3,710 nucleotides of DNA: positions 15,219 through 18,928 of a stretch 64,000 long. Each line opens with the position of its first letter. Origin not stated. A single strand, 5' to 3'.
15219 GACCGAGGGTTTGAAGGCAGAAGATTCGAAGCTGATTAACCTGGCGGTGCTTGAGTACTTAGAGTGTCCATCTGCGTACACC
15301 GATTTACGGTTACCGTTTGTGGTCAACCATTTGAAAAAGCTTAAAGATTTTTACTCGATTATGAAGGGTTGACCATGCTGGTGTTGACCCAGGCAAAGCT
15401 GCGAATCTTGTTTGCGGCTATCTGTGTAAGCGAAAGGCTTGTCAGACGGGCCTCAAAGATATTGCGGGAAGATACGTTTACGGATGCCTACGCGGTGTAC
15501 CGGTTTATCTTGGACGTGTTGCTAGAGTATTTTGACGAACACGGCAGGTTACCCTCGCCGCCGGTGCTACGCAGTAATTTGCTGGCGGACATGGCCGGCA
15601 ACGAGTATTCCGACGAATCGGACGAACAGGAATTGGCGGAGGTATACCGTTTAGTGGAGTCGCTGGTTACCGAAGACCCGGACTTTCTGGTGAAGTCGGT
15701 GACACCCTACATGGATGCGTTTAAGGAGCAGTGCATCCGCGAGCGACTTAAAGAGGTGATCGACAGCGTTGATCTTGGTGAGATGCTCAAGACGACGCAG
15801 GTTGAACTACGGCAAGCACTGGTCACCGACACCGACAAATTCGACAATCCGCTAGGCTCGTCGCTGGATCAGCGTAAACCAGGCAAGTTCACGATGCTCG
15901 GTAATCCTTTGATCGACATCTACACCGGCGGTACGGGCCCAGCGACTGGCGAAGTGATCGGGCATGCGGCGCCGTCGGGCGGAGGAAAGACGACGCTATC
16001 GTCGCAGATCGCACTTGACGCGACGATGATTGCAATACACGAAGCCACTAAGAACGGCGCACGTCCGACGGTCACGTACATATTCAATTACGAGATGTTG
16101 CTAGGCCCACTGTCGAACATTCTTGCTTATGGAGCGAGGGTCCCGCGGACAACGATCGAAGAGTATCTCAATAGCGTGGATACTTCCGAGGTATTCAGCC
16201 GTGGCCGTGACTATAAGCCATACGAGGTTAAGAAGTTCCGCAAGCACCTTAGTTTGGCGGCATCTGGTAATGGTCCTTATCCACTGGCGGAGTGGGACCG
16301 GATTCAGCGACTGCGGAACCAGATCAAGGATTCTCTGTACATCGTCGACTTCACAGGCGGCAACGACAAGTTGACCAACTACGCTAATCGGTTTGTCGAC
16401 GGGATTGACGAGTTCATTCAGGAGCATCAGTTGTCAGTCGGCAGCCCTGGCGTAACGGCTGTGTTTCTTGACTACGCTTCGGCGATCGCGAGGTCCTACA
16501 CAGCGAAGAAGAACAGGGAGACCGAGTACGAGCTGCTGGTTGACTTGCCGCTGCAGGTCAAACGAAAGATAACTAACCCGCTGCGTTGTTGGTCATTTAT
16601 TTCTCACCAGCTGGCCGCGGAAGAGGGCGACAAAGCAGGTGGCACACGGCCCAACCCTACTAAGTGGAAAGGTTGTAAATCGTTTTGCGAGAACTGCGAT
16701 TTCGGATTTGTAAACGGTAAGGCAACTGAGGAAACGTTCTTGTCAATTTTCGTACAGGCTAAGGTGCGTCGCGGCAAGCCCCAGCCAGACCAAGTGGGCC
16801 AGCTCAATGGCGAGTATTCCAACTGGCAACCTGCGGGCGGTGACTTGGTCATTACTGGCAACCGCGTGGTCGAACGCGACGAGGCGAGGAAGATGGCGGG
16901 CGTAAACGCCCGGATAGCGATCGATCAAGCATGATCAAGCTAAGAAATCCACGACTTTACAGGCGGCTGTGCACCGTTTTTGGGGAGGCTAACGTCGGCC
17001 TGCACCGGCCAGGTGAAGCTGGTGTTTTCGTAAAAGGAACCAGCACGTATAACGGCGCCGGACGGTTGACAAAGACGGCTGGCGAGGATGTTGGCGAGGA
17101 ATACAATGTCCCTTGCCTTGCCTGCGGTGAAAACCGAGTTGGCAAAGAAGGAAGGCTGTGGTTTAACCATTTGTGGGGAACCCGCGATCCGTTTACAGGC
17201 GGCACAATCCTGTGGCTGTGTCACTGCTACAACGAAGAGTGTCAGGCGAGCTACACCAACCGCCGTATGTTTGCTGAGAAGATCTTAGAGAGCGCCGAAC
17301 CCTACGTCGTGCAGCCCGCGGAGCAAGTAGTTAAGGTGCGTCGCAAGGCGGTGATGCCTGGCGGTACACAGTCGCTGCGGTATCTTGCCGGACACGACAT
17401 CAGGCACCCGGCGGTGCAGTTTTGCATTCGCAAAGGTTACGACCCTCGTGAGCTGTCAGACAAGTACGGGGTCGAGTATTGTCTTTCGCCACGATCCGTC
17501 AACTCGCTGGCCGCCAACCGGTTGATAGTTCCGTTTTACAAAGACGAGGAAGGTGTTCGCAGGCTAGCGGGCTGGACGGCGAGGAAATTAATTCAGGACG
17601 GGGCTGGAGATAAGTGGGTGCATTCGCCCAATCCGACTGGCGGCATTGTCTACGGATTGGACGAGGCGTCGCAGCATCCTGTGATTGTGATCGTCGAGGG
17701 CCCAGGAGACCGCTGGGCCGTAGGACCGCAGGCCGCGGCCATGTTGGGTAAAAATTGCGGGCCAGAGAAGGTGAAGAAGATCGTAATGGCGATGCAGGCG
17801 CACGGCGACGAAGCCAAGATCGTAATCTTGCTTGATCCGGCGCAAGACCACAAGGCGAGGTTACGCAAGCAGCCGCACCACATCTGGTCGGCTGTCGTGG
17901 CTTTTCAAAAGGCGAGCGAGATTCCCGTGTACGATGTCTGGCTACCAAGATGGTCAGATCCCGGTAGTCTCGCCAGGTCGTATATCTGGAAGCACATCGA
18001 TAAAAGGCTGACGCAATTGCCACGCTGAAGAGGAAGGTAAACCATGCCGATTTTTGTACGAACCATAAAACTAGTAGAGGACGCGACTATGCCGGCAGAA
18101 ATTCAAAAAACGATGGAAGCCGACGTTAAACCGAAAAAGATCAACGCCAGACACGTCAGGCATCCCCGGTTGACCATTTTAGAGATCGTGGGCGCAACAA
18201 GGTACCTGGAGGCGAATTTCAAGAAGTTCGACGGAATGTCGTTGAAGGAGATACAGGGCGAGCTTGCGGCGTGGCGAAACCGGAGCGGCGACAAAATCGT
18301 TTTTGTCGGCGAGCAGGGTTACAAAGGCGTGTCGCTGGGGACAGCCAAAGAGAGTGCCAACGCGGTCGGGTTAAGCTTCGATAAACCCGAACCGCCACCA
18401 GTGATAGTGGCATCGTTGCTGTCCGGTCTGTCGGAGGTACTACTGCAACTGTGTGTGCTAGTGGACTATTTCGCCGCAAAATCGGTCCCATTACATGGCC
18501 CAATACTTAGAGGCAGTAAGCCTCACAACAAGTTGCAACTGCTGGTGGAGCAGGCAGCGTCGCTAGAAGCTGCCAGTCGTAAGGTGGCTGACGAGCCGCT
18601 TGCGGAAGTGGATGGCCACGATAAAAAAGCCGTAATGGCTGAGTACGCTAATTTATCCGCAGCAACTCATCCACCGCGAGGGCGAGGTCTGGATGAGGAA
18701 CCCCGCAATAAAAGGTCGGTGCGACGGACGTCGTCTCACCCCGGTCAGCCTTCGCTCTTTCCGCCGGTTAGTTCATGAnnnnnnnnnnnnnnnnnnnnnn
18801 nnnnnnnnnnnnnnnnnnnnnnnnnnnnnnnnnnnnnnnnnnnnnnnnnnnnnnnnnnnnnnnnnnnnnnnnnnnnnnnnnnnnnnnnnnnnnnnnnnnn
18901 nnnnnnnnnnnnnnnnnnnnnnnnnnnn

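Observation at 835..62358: Dispersed 28-bp palindrome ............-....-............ in 10 copies: candidate phage-specific cis-acting system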

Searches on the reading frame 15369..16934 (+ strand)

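Call 8: search_protein_families(library=phrogs, proteins=[window:15369-16934:+])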
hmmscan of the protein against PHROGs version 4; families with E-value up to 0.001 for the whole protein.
window:15369-16934:+ (521 aa): 1 family
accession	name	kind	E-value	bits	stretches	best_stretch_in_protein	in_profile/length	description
phrog_19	-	DNA, RNA and nucleotide metabolism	3.5e-13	50.3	1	16-233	169-381/621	DnaB-like replicative helicase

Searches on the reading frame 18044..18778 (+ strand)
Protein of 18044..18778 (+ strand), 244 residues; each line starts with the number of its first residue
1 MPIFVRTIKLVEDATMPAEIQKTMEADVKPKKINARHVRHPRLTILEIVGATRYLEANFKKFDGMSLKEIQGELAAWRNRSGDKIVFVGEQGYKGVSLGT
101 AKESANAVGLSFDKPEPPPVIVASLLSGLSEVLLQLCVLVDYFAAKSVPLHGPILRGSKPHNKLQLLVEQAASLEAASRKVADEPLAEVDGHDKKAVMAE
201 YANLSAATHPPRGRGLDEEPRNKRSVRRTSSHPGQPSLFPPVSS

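Call 55: search_protein_families(library=pfam, max_evalue=0.01, proteins=[window:18044-18778:+])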
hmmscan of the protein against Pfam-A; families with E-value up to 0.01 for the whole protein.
window:18044-18778:+ (244 aa): 0 families

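Call 75: find_homologous_proteins(query=window:18044-18778:+)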
Query window:18044-18778:+ (244 aa): 1 proteins with E <= 0.001 among 1098 candidates.
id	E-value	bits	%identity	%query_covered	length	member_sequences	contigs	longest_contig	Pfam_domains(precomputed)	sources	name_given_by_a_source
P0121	5.4e-145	499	100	94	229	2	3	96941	-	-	-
